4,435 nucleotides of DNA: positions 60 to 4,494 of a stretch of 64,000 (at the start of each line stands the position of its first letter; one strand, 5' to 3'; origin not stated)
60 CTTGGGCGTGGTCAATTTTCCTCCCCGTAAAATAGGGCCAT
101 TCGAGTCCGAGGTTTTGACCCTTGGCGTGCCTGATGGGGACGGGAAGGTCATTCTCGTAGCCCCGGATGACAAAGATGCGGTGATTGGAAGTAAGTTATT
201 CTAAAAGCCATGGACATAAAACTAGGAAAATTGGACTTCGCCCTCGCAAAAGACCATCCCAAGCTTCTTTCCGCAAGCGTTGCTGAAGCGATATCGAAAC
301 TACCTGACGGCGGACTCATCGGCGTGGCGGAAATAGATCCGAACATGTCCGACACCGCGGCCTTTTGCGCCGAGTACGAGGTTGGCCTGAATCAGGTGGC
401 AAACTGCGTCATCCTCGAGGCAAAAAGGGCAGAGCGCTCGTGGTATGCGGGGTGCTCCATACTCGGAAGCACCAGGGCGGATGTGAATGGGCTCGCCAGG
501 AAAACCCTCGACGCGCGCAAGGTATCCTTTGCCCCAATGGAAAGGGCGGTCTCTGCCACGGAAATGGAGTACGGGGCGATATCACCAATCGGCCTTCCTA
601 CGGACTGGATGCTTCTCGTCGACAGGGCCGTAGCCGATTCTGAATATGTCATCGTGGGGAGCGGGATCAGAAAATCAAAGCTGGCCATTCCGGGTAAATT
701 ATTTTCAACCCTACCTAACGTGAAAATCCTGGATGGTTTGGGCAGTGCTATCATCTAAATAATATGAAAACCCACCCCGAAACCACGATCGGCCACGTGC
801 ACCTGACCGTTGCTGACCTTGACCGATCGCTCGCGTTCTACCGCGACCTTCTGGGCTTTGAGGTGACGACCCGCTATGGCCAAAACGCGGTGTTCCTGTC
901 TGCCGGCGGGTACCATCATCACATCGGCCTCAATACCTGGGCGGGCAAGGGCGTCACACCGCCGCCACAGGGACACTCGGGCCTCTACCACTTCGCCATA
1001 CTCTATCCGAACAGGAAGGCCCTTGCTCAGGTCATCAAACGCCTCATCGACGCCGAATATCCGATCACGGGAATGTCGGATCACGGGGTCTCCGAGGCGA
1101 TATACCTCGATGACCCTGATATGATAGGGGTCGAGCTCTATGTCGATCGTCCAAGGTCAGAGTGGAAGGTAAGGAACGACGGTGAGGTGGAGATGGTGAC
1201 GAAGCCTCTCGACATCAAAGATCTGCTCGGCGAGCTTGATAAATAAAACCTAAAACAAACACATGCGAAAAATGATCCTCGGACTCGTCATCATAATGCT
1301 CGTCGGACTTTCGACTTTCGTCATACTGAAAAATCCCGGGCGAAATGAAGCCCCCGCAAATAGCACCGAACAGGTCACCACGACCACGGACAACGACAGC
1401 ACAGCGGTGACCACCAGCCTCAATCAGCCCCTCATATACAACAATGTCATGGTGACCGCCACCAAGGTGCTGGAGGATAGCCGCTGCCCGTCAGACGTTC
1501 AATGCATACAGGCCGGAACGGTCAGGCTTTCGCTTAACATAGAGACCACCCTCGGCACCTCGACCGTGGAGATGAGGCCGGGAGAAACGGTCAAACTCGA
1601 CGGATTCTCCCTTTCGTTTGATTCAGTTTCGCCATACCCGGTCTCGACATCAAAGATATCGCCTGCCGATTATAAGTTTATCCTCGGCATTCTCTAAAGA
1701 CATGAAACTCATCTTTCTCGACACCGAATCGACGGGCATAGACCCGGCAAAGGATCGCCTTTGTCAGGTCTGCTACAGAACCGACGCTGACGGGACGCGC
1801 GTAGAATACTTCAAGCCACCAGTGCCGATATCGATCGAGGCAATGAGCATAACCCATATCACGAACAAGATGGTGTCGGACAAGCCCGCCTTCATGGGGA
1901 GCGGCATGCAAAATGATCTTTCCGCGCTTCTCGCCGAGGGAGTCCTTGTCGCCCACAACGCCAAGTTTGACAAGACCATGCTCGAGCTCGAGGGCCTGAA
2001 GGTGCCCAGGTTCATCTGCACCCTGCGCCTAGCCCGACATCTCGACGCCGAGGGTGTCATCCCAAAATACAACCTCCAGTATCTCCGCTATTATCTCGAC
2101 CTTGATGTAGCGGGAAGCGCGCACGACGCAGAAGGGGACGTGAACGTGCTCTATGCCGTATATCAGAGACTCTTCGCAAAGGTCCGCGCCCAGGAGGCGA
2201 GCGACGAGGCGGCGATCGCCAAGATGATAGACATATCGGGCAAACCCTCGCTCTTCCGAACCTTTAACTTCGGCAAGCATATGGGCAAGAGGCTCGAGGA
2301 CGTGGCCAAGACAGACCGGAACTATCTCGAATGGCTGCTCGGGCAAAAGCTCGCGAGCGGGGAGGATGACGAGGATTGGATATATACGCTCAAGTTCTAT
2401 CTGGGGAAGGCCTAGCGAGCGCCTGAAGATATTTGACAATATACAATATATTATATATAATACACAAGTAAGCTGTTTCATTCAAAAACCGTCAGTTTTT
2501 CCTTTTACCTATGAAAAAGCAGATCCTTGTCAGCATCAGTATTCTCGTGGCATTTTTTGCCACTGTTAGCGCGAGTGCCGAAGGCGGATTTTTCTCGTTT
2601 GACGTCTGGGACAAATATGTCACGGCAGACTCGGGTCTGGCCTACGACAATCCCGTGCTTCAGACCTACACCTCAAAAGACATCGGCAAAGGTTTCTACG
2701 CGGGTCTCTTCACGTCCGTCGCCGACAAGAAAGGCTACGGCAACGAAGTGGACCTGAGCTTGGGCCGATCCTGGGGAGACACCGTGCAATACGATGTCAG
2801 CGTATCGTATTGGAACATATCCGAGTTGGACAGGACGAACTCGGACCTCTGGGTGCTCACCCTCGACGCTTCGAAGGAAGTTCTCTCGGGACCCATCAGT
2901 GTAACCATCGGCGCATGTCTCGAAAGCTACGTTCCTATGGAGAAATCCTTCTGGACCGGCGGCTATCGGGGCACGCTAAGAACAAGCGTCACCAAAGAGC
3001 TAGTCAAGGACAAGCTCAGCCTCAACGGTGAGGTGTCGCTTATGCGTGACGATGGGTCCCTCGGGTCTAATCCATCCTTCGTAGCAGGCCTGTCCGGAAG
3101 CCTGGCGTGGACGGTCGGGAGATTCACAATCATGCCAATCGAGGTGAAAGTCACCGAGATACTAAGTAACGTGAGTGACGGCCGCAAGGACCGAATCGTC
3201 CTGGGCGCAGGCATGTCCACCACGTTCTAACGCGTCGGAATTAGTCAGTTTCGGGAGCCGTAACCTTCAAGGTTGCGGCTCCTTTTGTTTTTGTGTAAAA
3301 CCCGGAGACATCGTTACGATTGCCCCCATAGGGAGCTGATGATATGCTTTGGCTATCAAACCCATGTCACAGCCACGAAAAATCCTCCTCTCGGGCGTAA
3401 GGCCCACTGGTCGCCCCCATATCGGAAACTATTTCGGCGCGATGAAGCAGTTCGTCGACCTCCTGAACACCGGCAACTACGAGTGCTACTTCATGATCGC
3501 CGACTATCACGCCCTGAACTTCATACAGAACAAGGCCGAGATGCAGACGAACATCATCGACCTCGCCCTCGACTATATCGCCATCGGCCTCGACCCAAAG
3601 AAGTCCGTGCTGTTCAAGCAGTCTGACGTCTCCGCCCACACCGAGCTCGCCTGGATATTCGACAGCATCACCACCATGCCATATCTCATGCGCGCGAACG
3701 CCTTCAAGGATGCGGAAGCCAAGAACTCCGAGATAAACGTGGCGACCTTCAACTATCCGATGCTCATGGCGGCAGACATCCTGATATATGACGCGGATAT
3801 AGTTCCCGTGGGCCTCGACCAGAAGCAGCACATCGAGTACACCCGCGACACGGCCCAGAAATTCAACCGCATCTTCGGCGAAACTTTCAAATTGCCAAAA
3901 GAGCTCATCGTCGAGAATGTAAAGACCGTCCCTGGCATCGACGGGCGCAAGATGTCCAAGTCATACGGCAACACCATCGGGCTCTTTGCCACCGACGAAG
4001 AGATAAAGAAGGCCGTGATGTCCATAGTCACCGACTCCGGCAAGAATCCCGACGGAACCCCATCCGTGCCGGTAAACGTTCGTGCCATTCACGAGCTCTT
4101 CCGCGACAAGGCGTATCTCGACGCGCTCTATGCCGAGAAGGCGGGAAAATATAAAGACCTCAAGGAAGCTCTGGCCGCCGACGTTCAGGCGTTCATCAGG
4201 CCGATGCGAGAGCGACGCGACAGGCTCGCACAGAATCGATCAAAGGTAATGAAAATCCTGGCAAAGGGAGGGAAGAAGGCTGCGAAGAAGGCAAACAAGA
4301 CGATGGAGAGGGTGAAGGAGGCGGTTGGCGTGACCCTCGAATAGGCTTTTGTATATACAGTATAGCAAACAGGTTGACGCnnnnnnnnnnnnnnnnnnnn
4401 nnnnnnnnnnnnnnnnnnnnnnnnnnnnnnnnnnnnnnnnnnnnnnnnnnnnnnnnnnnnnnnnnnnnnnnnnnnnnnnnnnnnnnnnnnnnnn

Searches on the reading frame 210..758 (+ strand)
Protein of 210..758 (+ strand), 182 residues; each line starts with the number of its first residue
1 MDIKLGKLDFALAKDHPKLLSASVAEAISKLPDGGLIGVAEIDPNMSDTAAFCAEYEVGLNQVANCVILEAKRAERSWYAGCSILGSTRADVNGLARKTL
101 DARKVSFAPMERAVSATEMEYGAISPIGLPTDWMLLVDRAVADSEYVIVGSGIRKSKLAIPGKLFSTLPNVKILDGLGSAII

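Call 10: search_protein_families(library=pfam, proteins=[window:210-758:+], max_evalue=0.001)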
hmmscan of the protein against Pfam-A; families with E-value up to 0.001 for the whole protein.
window:210-758:+ (182 aa): 1 family
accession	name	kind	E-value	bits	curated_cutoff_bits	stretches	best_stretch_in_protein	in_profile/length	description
PF04073.20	tRNA_edit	-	5.7e-16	59.2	25.5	1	44-162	2-117/123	Aminoacyl-tRNA editing domain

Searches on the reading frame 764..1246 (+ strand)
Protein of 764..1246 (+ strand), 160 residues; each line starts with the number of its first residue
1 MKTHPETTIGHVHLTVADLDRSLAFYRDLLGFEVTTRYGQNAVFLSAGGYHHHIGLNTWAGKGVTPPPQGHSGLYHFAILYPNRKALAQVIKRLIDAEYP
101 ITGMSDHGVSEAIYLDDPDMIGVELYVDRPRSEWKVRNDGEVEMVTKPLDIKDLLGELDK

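Call 10: search_protein_families(library=pfam, proteins=[window:764-1246:+], max_evalue=0.001)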
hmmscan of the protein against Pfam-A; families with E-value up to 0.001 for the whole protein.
window:764-1246:+ (160 aa): 4 families
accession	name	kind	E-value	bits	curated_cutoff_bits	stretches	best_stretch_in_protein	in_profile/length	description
PF00903.31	Glyoxalase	-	3.2e-15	57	20.6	1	8-125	1-121/121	Glyoxalase/Bleomycin resistance protein/Dioxygenase superfamily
PF22677.2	Ble-like_N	-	8.2e-08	32.3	24.5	1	10-44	3-38/41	Bleomycin resistance protein-like N-terminal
PF13669.12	Glyoxalase_4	-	0.00034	21.3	27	0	11-96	2-88/109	Glyoxalase/Bleomycin resistance protein/Dioxygenase superfamily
PF12681.13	Glyoxalase_2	-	0.00071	19.9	30.1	0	13-49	5-41/118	Glyoxalase-like domain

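Call 38: find_encoding_contigs(protein=window:764-1246:+, flank=10000, max_places=2)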
Protein window:764-1246:+ (160 aa): 3 contigs read that carry it; 2 places shown.
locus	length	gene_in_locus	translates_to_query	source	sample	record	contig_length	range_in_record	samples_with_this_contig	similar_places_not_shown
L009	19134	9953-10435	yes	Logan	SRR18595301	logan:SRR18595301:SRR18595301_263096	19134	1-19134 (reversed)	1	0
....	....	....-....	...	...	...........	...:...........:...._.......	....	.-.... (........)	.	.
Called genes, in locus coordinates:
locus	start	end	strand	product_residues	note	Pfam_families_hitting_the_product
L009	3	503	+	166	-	?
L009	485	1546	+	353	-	PF01170:UPF0020, PF13847:Methyltransf_31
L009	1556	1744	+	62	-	-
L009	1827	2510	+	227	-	PF19269:Anticodon_2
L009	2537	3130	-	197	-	PF03575:Peptidase_S51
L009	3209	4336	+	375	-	-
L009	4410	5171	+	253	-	-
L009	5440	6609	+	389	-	PF00389:2-Hacid_dh, PF02826:2-Hacid_dh_C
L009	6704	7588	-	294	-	PF00800:PDT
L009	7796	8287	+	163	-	PF00293:NUDIX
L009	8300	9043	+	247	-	-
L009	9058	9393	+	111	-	PF01588:tRNA_bind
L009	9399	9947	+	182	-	PF04073:tRNA_edit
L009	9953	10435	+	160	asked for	PF00903:Glyoxalase, PF22677:Ble-like_N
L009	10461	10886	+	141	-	-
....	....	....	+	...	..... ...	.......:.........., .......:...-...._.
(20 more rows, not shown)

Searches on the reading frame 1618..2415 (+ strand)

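Call 10: search_protein_families(library=pfam, proteins=[window:1618-2415:+], max_evalue=0.001)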
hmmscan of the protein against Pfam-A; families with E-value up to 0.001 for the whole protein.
window:1618-2415:+ (265 aa): 3 families
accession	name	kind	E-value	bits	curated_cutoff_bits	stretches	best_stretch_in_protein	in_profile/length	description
PF00929.31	RNase_T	-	8.5e-17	62.6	24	1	32-182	1-164/164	Exonuclease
PF20600.3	ExoX-like_C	-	1.8e-09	37.3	26.5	1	216-242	1-27/30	Exodeoxyribonuclease X-like C-terminal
PF01612.26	DNA_pol_A_exo1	-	2.6e-05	24.5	23.6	0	27-142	18-111/173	3'-5' exonuclease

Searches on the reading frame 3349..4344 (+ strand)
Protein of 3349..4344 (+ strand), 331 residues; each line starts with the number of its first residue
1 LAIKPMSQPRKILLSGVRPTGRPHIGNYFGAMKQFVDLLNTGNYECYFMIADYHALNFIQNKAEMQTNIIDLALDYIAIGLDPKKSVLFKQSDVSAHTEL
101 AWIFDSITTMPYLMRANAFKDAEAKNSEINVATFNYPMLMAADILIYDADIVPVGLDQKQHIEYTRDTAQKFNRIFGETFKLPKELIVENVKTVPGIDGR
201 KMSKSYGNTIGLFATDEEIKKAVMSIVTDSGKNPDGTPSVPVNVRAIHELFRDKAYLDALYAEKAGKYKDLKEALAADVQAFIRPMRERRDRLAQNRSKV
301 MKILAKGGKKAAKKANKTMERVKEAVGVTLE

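Call 10: search_protein_families(library=pfam, proteins=[window:3349-4344:+], max_evalue=0.001)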
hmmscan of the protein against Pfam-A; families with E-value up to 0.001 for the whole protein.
window:3349-4344:+ (331 aa): 1 family
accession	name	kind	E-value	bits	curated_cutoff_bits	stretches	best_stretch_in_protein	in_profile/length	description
PF00579.31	tRNA-synt_1b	-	3e-60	204.5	21.1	1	11-282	6-290/292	tRNA synthetases class I (W and Y)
